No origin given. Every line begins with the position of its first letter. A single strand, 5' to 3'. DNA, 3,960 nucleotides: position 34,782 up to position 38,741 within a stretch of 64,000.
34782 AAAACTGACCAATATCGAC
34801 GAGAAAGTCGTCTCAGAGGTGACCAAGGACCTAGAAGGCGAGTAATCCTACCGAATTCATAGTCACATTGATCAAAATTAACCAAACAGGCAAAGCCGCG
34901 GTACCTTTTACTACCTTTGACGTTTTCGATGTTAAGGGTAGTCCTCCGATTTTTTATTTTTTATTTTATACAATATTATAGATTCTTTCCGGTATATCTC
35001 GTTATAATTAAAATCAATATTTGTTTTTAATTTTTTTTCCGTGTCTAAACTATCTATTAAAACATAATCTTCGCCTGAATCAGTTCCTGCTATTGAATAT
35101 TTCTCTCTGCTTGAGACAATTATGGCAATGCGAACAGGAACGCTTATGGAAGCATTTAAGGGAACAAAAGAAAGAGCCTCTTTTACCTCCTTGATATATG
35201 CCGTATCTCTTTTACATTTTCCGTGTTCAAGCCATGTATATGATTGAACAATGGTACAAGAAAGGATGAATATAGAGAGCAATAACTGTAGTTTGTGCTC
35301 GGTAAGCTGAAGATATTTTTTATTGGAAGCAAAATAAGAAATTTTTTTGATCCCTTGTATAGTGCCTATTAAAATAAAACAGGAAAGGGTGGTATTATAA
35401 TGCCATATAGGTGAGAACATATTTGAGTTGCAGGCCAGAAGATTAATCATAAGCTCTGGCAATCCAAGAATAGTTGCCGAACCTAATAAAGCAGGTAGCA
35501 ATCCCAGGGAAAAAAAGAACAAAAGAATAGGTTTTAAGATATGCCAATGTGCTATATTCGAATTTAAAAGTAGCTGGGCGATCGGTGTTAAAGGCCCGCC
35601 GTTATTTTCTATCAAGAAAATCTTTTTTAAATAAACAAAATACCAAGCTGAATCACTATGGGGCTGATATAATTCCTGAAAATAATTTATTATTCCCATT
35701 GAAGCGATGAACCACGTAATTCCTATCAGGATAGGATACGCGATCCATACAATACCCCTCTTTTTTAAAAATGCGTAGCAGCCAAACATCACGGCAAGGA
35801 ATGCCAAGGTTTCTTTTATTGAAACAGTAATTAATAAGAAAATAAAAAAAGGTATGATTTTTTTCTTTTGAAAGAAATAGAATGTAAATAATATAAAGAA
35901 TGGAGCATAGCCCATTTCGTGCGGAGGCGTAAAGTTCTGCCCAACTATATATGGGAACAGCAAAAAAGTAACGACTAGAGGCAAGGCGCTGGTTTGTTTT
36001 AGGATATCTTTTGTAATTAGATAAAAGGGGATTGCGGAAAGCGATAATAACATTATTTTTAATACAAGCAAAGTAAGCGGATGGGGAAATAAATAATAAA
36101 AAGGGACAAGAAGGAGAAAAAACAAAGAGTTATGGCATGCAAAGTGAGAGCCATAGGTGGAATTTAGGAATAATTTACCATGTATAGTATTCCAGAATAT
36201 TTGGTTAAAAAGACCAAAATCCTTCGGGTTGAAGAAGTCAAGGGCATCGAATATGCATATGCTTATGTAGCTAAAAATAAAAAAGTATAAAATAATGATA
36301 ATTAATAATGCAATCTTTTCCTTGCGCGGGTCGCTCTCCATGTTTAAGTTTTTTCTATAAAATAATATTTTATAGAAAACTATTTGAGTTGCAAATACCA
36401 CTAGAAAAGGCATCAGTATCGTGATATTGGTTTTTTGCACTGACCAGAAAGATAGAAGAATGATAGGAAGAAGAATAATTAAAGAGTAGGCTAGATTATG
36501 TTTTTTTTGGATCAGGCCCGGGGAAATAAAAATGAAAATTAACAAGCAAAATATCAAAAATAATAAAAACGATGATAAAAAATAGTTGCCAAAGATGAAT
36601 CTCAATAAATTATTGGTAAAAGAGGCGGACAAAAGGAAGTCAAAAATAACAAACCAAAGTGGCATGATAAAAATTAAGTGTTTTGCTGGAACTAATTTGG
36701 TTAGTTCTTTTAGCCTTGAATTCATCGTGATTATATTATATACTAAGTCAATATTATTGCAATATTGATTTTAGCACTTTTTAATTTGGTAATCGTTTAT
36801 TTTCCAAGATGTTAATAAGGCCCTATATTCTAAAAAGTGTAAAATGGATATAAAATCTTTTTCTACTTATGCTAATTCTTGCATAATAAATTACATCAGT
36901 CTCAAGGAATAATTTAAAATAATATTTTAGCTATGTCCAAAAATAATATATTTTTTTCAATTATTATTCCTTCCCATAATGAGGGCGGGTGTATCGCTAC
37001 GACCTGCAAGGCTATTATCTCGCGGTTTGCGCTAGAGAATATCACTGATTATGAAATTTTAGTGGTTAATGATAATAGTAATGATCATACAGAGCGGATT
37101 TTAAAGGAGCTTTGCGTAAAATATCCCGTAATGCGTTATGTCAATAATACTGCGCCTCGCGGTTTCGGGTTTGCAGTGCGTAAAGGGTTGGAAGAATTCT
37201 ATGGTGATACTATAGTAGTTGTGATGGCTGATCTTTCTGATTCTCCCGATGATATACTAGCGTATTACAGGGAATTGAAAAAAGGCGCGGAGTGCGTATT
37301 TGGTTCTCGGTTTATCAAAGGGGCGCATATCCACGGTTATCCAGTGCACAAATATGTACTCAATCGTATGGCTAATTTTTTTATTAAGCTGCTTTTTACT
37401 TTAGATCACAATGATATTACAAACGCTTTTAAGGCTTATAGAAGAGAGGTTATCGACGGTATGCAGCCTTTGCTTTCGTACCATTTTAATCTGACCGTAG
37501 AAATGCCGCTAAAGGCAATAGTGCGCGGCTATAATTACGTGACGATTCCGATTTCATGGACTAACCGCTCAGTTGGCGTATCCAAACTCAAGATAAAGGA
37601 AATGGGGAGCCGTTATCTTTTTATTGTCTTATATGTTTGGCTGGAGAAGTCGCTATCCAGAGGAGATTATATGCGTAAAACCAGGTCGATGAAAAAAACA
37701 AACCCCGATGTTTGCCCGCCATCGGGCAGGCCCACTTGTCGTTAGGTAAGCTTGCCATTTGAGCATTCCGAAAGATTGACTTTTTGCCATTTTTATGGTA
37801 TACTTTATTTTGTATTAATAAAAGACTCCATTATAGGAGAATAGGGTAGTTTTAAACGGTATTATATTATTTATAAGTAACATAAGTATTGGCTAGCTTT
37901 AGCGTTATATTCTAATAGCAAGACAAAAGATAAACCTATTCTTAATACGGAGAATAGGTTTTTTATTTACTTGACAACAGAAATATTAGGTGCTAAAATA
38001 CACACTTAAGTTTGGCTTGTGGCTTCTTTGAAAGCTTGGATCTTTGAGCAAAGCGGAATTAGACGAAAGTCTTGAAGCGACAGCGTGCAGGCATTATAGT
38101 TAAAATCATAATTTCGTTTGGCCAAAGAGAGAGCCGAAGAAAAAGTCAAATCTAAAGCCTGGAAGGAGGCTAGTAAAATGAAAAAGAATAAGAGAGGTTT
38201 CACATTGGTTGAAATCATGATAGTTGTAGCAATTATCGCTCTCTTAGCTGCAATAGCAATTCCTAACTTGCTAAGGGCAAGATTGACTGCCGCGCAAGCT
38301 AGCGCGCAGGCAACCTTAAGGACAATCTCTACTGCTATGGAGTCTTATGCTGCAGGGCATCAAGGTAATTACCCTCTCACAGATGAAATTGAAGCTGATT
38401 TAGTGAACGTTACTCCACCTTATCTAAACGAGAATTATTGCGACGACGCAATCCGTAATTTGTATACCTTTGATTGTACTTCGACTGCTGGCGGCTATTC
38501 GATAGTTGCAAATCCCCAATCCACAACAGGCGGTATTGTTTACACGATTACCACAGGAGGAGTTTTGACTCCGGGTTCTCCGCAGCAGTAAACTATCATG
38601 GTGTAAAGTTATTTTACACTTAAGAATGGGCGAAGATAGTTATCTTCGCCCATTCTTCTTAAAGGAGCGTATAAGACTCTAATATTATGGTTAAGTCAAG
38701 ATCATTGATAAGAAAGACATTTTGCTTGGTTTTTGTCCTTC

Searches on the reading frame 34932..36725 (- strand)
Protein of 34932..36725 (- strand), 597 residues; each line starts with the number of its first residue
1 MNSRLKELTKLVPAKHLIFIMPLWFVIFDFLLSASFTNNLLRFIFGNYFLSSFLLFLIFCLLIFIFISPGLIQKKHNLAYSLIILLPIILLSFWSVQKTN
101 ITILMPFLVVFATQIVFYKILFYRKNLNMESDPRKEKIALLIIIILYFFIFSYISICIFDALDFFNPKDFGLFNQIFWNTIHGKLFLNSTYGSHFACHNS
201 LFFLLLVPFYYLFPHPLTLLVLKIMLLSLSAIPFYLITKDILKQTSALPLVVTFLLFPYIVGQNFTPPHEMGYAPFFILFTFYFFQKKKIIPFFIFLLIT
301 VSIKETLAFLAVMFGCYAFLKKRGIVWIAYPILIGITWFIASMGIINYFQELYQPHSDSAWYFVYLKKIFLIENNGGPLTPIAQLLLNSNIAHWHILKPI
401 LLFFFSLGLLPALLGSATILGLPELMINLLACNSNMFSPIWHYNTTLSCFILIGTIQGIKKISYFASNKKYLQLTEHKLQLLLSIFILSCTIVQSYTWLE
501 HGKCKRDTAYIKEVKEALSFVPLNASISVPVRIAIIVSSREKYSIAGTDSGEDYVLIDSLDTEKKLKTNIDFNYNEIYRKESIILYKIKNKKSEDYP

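Call 3: search_protein_families(library=pfam, proteins=[window:34932-36725:-], max_evalue=0.01)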
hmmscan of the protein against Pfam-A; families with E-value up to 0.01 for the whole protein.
window:34932-36725:- (597 aa): 1 family
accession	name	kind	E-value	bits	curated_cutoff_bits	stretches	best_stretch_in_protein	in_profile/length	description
PF09852.15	DUF2079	-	2.7e-36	126.1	28.2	1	169-558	11-422/459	Predicted membrane protein (DUF2079)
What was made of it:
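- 34932..36725 (-): DUF2079 polytopic membrane protein. PF09852 at E 3e-36 (call 3).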

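Call 4: search_protein_families(library=ncbifam, proteins=[window:34932-36725:-], max_evalue=0.01)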
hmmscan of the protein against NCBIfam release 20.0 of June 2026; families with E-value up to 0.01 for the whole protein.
window:34932-36725:- (597 aa): 0 families

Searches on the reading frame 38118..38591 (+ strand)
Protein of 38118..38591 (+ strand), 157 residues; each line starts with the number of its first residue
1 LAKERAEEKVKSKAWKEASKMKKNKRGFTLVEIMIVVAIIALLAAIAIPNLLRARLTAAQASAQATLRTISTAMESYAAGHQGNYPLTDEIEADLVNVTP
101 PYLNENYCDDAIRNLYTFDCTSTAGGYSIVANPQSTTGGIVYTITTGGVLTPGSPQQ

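Call 3: search_protein_families(library=pfam, proteins=[window:38118-38591:+], max_evalue=0.01)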
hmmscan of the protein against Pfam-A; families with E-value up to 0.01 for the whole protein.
window:38118-38591:+ (157 aa): 3 families
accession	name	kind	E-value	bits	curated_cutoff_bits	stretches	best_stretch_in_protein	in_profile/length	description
PF07963.17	N_methyl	-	5.4e-10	38.9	21.2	1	22-48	1-27/27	Prokaryotic N-terminal methylation motif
PF08334.16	T2SSG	-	0.0036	17.8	21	1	53-131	4-89/108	Type II secretion system (T2SS), protein G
PF16732.10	ComP_DUS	-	0.0052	18.1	27.3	0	57-137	9-78/87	Type IV minor pilin ComP, DNA uptake sequence receptor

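Call 4: search_protein_families(library=ncbifam, proteins=[window:38118-38591:+], max_evalue=0.01)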
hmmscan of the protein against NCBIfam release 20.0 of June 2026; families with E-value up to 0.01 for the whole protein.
window:38118-38591:+ (157 aa): 11 families
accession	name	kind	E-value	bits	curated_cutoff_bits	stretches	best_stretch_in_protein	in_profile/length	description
NF041775.1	typeIV_PilA_Myxo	equivalog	8.1e-15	55.4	400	1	19-80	4-65/214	type IV pilin protein PilA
TIGR01710.1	typeII_sec_gspG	equivalog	6.8e-12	45.6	88.85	1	26-97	1-71/134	type II secretion system major pseudopilin GspG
NF040999.1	pilin_ComGC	equivalog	1.9e-11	44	75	1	26-92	2-67/84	competence type IV pilus major pilin ComGC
NF007862.0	PRK10574.1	equivalog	7.3e-09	35.9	138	1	23-72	2-51/145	prepilin peptidase-dependent pilin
TIGR02532.1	IV_pilin_GFxxxE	domain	1.5e-08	34.1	16.3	1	25-48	1-24/24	prepilin-type N-terminal cleavage/methylation domain-containing protein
NF041013.1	T4P_ComGE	equivalog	1.9e-07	31.1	49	1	23-79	1-58/83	competence type IV pilus minor pilin ComGE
TIGR01708.2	typeII_sec_gspH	equivalog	5.5e-07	29.7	80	1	26-74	2-51/169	type II secretion system minor pseudopilin GspH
TIGR02596.1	TIGR02596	subfamily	1.3e-05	25.4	70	1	28-66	1-38/196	Verru_Chthon cassette protein D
NF007800.0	PRK10506.1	equivalog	0.00034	20.5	158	1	20-49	3-32/163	prepilin peptidase-dependent protein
NF007848.0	PRK10557.1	equivalog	0.001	18.4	120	1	19-62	4-50/192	prepilin peptidase-dependent protein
TIGR01711.1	gspJ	equivalog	0.0031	17.3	64.85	1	26-68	1-42/192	type II secretion system minor pseudopilin GspJ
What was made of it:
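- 38179..38591 (+): Probable major type IV pilin (137 aa; leader MKKNKRG | FTLVEIM...). N_methyl hit at E 5e-10 and GspG/PilA-like N-terminus (calls 3, 4).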
